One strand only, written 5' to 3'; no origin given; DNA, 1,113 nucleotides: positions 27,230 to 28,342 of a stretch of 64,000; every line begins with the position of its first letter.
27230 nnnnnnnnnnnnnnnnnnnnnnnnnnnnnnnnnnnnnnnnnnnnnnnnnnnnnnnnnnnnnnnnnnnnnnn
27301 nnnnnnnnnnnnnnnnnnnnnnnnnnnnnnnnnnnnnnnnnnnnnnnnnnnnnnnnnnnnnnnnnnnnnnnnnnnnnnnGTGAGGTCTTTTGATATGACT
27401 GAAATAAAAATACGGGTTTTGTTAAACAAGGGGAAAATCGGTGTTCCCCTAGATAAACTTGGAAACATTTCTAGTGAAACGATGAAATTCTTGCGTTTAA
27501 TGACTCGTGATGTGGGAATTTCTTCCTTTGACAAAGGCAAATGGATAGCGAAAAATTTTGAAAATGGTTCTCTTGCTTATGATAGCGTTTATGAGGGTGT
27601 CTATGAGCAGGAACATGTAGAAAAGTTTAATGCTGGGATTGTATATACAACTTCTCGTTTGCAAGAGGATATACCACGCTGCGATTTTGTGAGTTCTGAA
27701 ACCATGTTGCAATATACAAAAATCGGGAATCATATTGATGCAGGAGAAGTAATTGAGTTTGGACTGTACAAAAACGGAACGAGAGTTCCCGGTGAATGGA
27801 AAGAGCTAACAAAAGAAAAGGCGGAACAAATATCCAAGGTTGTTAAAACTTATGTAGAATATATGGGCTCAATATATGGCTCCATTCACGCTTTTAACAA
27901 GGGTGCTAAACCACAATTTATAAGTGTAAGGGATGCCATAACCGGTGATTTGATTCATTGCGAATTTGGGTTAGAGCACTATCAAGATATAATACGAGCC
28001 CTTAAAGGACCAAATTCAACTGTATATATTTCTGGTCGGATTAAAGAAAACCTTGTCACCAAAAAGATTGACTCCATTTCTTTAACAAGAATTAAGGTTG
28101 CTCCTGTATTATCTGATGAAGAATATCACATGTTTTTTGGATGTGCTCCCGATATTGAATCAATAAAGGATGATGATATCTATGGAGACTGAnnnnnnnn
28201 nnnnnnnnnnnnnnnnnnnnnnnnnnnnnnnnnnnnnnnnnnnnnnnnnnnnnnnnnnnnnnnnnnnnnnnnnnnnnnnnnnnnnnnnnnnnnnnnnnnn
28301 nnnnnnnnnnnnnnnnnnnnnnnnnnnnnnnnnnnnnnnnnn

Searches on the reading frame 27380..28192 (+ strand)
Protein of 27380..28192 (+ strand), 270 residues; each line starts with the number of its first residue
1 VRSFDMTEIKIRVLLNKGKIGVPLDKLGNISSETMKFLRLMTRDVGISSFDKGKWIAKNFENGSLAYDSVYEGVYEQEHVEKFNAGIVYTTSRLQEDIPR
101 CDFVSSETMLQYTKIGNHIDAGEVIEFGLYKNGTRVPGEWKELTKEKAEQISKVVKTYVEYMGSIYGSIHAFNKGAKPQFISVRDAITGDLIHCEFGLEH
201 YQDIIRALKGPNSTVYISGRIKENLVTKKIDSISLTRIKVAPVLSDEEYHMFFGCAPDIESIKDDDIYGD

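Call 4: search_protein_families(library=pfam, proteins=[window:27380-28192:+], max_evalue=0.01)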
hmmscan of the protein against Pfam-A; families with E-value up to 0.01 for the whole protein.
window:27380-28192:+ (270 aa): 0 families

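Call 12: search_protein_families(library=padloc, proteins=[window:27395-28192:+], max_evalue=1)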
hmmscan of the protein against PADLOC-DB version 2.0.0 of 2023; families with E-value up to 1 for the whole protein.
window:27395-28192:+ (265 aa): 1 family
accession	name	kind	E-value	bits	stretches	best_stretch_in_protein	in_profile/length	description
PDLC04575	PDC-M32A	-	0.0067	13.5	1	82-213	105-228/375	-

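Call 13: search_protein_families(library=ncbifam, proteins=[window:27395-28192:+], max_evalue=1)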
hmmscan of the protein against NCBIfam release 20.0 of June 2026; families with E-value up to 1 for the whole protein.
window:27395-28192:+ (265 aa): 1 family
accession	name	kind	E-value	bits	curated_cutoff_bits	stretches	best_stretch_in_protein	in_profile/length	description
NF008587.1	PRK11552.1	equivalog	0.0025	17.5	365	1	47-157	113-209/213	transcriptional regulator CecR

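Call 14: search_protein_families(library=phrogs, proteins=[window:27395-28192:+], max_evalue=1)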
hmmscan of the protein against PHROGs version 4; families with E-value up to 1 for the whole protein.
window:27395-28192:+ (265 aa): 1 family
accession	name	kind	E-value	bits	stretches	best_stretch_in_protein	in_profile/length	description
phrog_933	-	unknown function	0.17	12.9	1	127-155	15-43/59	-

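Call 15: find_homologous_proteins(query=window:27395-28189:+)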
Query window:27395-28189:+ (265 aa): 4 proteins with E <= 0.001 among 466 candidates.
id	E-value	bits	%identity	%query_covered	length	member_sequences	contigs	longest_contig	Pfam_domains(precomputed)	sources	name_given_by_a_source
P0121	6.1e-174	594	100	100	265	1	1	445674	-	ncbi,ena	-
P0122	9.3e-96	338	58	97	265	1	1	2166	-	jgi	jgi:hypothetical protein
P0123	1.4e-95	337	57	100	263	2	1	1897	-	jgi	jgi:hypothetical protein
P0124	1.5e-90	321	55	97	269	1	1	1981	-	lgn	-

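Call 16: find_encoding_contigs(protein=P0122, flank=5000)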
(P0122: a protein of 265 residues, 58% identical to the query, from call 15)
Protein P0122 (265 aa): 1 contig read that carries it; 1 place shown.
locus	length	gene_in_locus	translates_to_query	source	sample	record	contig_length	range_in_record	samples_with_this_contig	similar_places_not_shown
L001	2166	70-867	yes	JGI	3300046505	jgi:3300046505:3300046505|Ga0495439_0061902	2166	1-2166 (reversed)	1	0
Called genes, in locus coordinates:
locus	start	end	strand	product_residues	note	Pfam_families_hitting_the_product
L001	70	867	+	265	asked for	-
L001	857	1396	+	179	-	PF01850:PIN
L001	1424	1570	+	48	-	-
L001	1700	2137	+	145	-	PF03783:CsgG (weak), PF13036:LpoB (weak)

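Call 17: find_encoding_contigs(protein=P0123, flank=5000)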
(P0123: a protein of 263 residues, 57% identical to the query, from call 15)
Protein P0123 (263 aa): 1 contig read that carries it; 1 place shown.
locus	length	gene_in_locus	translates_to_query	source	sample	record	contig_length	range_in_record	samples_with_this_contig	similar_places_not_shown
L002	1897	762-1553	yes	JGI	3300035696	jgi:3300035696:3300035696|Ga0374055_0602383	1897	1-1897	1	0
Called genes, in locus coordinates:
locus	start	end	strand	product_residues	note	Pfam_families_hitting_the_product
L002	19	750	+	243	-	PF12762:DDE_Tnp_IS1595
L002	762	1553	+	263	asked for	-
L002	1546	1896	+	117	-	?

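Call 18: find_encoding_contigs(protein=P0124, flank=5000)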
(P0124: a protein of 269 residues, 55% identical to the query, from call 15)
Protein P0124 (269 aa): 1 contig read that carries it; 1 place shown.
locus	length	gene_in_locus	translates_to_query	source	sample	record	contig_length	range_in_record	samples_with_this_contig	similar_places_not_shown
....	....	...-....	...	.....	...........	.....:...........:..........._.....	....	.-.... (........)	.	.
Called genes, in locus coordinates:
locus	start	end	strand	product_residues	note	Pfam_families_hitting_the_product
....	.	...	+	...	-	?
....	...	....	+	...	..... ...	-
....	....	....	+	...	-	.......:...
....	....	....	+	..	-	-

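Call 19: find_encoding_contigs(protein=P0121, flank=10000)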
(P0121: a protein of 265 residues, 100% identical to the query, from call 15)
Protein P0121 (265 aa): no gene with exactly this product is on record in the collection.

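Call 26: find_related_loci(query=A3, collection=genome_contigs, flank=6000)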
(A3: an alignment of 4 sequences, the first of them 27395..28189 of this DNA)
Query A3 (265 aa) in genome_contigs; peptide patterns used: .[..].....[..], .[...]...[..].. (x = any residue, [..] = any of these).
91 stretches matched a pattern, but none encodes a relative of the query by tblastn (E <= 1e-3).

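Call 28: find_related_loci(query=A3, collection=metagenome_contigs, flank=6000)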
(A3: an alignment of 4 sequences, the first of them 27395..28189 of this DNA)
Query A3 (265 aa) in metagenome_contigs; peptide patterns used: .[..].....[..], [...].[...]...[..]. (x = any residue, [..] = any of these).
311 stretches matched a pattern, but none encodes a relative of the query by tblastn (E <= 1e-3).

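Call 34: search_solved_structures(query=A3, max_evalue=10)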
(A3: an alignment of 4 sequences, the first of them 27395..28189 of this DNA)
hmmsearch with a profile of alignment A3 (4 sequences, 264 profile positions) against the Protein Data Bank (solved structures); distinct sequences matched with E-value up to 10: 2.
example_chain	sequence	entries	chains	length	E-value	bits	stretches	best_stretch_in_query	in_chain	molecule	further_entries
1l1q_A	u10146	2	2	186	0.56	12.5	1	135-200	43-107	Adenine phosphoribosyltransferase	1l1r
2dj1_A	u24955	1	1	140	0.82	12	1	160-223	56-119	Protein disulfide-isomerase A4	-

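Call 42: search_protein_representatives(alignment_id=A3)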
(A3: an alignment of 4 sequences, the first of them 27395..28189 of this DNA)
Query: 4 sequences, 264 profile positions. Proteins with E-value up to 0.001 (for the whole library): 405; up to 1e-10: 322; up to 1e-30: 128. The best 150 are listed.
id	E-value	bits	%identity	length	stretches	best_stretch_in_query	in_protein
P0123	3.4e-148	508.3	-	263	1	1-263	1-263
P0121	3.8e-147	504.9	-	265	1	1-264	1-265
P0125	7.9e-78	277.6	-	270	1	1-255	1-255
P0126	5.4e-70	252.0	-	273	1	4-255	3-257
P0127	5.9e-66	238.7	-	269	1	1-255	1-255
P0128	1.3e-63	231.0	-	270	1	1-254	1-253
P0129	1.7e-63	230.6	-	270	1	1-257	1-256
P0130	6.3e-62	225.5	-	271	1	2-254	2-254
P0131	7.1e-61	222.1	-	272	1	1-255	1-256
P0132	1.2e-59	218.0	-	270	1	3-255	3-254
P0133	3.2e-58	213.3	-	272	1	1-254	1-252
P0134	6.1e-58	212.4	-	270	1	4-254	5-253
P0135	1.4e-57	211.3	-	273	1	1-254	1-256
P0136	1.6e-56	207.8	-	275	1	1-254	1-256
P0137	2.8e-56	207.0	-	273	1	1-253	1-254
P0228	2.2e-34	135.2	-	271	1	2-253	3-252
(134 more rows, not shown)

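Call 45: search_protein_families(library=pfam, alignment_id=A4, max_evalue=0.01)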
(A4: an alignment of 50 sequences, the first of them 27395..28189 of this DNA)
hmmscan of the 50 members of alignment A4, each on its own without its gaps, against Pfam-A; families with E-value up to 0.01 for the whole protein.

A. member 1, window:27395-28189:+ (265 aa): 0 families

B. families by the number of members that match (of 50 scanned): 1 family
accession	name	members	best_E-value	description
PF24650.2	TT1_Tal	1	0.001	Tal, N-terminal tail tube TT1 domain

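Call 46: search_solved_structures(query=A4, max_evalue=10)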
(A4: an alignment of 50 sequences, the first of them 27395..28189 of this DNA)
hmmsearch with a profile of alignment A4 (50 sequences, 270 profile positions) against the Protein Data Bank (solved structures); distinct sequences matched with E-value up to 10: 3.
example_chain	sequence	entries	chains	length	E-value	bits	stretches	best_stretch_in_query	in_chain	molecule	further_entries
5z7r_A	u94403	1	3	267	0.36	13.1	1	105-153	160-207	Short-chain-enoyl-CoA hydratase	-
22pl_A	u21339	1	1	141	0.54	12.5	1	22-88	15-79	Interleukin-31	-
5ehb_A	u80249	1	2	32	0.61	12.3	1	19-38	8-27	pHiosYI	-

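Call 47: find_homologous_proteins(query=A4)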
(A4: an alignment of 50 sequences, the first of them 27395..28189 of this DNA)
Query A4 (50 sequences) (265 aa, profile of the alignment): 16 proteins with E <= 0.001 among 4333 candidates.
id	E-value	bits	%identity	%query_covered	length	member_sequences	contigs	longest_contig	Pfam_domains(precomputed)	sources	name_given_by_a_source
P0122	2.7e-96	340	58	97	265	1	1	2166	-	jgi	jgi:hypothetical protein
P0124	2.1e-93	330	55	97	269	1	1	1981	-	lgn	-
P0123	1.3e-92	328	57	100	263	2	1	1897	-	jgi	jgi:hypothetical protein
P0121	8.4e-91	322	100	100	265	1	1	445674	-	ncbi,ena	-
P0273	7.4e-79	283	30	95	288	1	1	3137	-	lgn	-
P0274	8.8e-79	282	30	95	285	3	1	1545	-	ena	-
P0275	4.5e-78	280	30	94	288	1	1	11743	-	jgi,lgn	-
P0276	5.0e-77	277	29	95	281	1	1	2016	-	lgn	-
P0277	6.0e-77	276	29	95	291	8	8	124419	-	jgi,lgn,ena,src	jgi:hypothetical protein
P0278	5.2e-73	263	31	94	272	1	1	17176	-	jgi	jgi:hypothetical protein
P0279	6.6e-68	247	26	94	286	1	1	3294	-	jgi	jgi:hypothetical protein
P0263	9.8e-68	246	25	94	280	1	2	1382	-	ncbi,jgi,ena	jgi:hypothetical protein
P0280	3.6e-66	241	25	95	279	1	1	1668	-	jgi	-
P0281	3.2e-65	238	26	95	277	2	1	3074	-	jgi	jgi:hypothetical protein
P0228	1.4e-58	216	28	95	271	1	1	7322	-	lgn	-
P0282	3.3e-54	202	27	77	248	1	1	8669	-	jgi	jgi:hypothetical protein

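Call 48: find_encoding_contigs(protein=P0277, flank=6000, max_places=4)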
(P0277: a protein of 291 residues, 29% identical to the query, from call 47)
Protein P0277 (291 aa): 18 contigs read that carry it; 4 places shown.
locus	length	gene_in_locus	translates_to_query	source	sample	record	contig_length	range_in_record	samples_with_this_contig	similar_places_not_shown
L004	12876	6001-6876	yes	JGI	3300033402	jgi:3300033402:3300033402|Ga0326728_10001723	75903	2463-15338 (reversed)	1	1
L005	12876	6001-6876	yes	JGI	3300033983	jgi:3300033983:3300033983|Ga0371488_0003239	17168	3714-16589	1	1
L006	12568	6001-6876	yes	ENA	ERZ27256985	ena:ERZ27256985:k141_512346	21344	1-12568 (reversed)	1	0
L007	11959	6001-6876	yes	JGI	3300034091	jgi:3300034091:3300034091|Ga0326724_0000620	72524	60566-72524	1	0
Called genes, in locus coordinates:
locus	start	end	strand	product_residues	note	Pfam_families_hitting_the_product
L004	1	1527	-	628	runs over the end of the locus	PF01555:N6_N4_Mtase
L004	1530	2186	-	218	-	PF14335:DUF4391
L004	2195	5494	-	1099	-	PF00176:SNF2-rel_dom, PF00270:DEAD (faint), PF04851:ResIII, PF00271:Helicase_C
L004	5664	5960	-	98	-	-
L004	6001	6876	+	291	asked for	-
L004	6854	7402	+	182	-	-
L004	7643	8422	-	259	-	-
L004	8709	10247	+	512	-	PF02195:ParB_N, PF01555:N6_N4_Mtase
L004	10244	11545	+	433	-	PF02195:ParB_N, PF01555:N6_N4_Mtase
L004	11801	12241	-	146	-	PF11994:DUF3489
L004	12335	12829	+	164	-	-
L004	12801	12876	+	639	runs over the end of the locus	PF05876:GpA_ATPase, PF20454:GpA_nuclease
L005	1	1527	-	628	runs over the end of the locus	PF01555:N6_N4_Mtase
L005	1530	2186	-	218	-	PF14335:DUF4391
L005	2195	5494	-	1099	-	PF00176:SNF2-rel_dom, PF00270:DEAD (faint), PF04851:ResIII, PF00271:Helicase_C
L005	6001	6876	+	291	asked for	-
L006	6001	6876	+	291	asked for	-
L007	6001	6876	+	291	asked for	-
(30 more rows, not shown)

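Call 49: find_encoding_contigs(protein=P0278, flank=6000, max_places=3)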
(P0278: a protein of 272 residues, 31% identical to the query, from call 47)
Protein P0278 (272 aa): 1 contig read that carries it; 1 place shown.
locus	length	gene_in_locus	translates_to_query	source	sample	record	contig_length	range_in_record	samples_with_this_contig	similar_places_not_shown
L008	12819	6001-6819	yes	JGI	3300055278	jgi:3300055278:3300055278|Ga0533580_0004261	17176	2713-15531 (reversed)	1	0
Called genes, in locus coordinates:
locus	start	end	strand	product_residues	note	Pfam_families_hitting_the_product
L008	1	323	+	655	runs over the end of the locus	?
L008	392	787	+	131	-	PF00581:Rhodanese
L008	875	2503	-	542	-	PF00691:OmpA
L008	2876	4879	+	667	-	-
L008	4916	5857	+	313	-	PF12760:Zn_ribbon_IS1595, PF12762:DDE_Tnp_IS1595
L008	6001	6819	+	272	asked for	-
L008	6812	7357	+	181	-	PF01850:PIN (weak)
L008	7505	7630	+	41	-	-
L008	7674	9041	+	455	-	PF15780:ASH, PF22073:Cep192_D4, PF22544:HYDIN_VesB_CFA65-like_Ig (weak), PF15780:ASH, PF22544:HYDIN_VesB_CFA65-like_Ig, PF22073:Cep192_D4, PF22544:HYDIN_VesB_CFA65-like_Ig, PF22073:Cep192_D4, +10 more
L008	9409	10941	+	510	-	PF13088:BNR_2 (weak)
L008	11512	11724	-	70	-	PF01850:PIN (weak)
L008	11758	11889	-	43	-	-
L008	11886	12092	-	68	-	PF04014:MazE_antitoxin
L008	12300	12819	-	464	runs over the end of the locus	PF02233:PNTB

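Call 50: find_encoding_contigs(protein=P0275, flank=6000, max_places=3)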
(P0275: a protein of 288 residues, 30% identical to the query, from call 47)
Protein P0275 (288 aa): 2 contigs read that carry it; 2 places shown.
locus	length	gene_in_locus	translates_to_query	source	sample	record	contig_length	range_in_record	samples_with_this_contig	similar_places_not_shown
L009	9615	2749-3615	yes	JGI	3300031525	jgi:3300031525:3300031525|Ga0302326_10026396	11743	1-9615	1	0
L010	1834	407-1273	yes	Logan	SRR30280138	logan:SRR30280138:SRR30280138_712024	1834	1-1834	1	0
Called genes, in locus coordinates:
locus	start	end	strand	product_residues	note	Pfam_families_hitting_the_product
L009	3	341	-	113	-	?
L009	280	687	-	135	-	-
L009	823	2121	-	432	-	PF02195:ParB_N (weak), PF01555:N6_N4_Mtase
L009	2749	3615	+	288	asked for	-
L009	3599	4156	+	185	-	-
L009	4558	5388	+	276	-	PF00089:Trypsin, PF13365:Trypsin_2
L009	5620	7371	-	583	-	PF02899:Phage_int_SAM_1, PF00589:Phage_integrase, PF11994:DUF3489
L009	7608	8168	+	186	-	-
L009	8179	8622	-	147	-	-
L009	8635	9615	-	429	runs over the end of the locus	PF13481:AAA_25 (weak)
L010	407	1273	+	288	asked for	-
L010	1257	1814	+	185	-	-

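Call 51: predict_structure(alignment_id=A3)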
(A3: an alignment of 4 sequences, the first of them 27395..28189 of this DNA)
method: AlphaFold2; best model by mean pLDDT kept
length: 265 residues; sequences in the alignment: 4
mean_pLDDT: 44.9   pTM: 0.45
mean pLDDT of the five models: 44.9, 41.8, 40.1, 36.1, 33.4
residues with pLDDT >= 90: 0; 70-90: 2; 50-70: 104; < 50: 159
segments of 3 or more residues with pLDDT < 50: 1-75, 88-103, 123-132, 205-239, 247-265
pLDDT, mean of each block of 10 residues (from residue 1): 25 25 35 40 34 31 31 49 48 35 52 58 48 57 65 60 62 60 54 58 47 33 31 37 51 45 34
secondary structure, 60 per line:
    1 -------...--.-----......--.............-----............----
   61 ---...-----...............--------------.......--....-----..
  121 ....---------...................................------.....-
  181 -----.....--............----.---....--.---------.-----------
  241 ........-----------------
elements in order: E8-10 H19-24 H27-39 H45-56 H72-86 H101-107 H110-113 E119-124 E134-139 H140-168 E175-179 E186-190 H193-204 E213-216 H241-248

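Call 58: search_protein_families(library=padloc, alignment_id=A4, max_evalue=0.01)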
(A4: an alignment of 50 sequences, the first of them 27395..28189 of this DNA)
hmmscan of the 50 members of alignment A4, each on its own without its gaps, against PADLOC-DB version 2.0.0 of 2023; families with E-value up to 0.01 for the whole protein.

A. member 1, window:27395-28189:+ (265 aa): 1 family
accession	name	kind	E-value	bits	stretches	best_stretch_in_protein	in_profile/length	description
PDLC04575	PDC-M32A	-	0.0067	13.5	1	82-213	105-228/375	-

B. families by the number of members that match (of 50 scanned): 6 families
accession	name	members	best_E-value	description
PDLC04574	PDC-M32A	2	6.1e-06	-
PDLC04575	PDC-M32A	2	0.0044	-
PDLC04311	PDC-M02B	1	0.00033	-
PDLC04136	mad4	1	0.0022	mads_4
PDLC04310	PDC-M02B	1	0.0025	-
PDLC01098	C3a216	1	0.0073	adaptation associated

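Call 61: predict_structure(alignment_id=A5)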
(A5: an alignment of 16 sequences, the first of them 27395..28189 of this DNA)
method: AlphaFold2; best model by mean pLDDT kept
length: 265 residues; sequences in the alignment: 16
mean_pLDDT: 82.6   pTM: 0.62
mean pLDDT of the five models: 82.6, 82.2, 81.9, 81.1, 79.9
residues with pLDDT >= 90: 88; 70-90: 136; 50-70: 33; < 50: 8
segments of 3 or more residues with pLDDT < 50: 258-265
pLDDT, mean of each block of 10 residues (from residue 1): 84 70 89 92 73 78 88 88 82 70 91 87 82 87 87 87 91 90 91 91 84 90 87 84 70 56 39
secondary structure, 60 per line:
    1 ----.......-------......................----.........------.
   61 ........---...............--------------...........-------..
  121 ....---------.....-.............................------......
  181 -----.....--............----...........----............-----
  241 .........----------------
elements in order: E5-11 H19-40 E48-53 E60-68 H72-86 H101-111 E119-124 E134-138 H140-152 E153-168 E175-180 E186-190 H193-204 E209-219 E224-235 H241-249

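Call 63: fold_search(model_id=the predicted structure, library=pdb)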
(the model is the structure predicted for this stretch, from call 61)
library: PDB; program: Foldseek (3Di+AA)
matches with E <= 10: 1313; with E <= 0.001: 4
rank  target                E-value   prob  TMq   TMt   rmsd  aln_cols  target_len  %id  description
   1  3kf6_A                2.1e-04  1.00  0.25  0.44   5.6        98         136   16  Crystal structure of S. pombe Stn1-ten1 complex (released 2009-12-22)
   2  1bbw                  6.4e-04  1.00  0.23  0.14   6.9       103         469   14  LYSYL-TRNA SYNTHETASE (LYSS) (released 2000-11-10)
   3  4dpg_D                6.8e-04  1.00  0.23  0.13   7.0       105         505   15  Crystal Structure of Human LysRS: P38/AIMP2 Complex I (released 2013-02-13)
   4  4gla_D                9.7e-04  1.00  0.26  0.67   3.8        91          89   11  OBody NL8 bound to hen egg-white lysozyme (released 2013-08-14)
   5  6cqk_C                1.0e-03  1.00  0.25  0.63   5.0        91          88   15  Crystal Structure of mitochondrial single-stranded DNA binding proteins from S. cerevisiae, Rim1 (Form1) (released 2018-05-30)
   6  4dpg_B                1.0e-03  1.00  0.23  0.13   7.0       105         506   15  Crystal Structure of Human LysRS: P38/AIMP2 Complex I (released 2013-02-13)
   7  6pqh_D                1.1e-03  1.00  0.25  0.15   7.9       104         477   19  Crystal structure of Asparagine-tRNA ligase from Elizabethkingia sp. CCUG 26117 (released 2019-07-31)
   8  4dpg_A                1.1e-03  1.00  0.22  0.13   7.3       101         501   18  Crystal Structure of Human LysRS: P38/AIMP2 Complex I (released 2013-02-13)
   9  8xp4_B                1.2e-03  1.00  0.23  0.14   7.0       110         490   16  Crystal Structure of human lysyl-tRNA synthetase with acetyllysine (released 2025-01-22)
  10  9jkl                  1.2e-03  1.00  0.23  0.14   7.3       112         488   16  LYSYL-TRNA SYNTHETASE(LysRS) COMPLEXED WITH LYSINE (released 2025-09-10)
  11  4h02_B                1.3e-03  1.00  0.23  0.14   4.6        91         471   14  Crystal structure of P. falciparum Lysyl-tRNA synthetase (released 2013-05-01)
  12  9dpl_A                1.3e-03  1.00  0.23  0.12   7.1       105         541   15  Human LysRS bound to cellular modified tRNA-Lys3 and AIMP2 (released 2025-03-12)
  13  4dpg_E                1.4e-03  1.00  0.22  0.13   7.3       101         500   18  Crystal Structure of Human LysRS: P38/AIMP2 Complex I (released 2013-02-13)
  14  4ycv_B                1.5e-03  1.00  0.22  0.13   5.3        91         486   14  Crystal structure of cladosporin in complex with plasmodium lysyl-tRNA synthetase (released 2015-06-24)
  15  3bju_B                1.5e-03  1.00  0.23  0.13   6.8        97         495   14  Crystal Structure of tetrameric form of human lysyl-tRNA synthetase (released 2008-02-05)
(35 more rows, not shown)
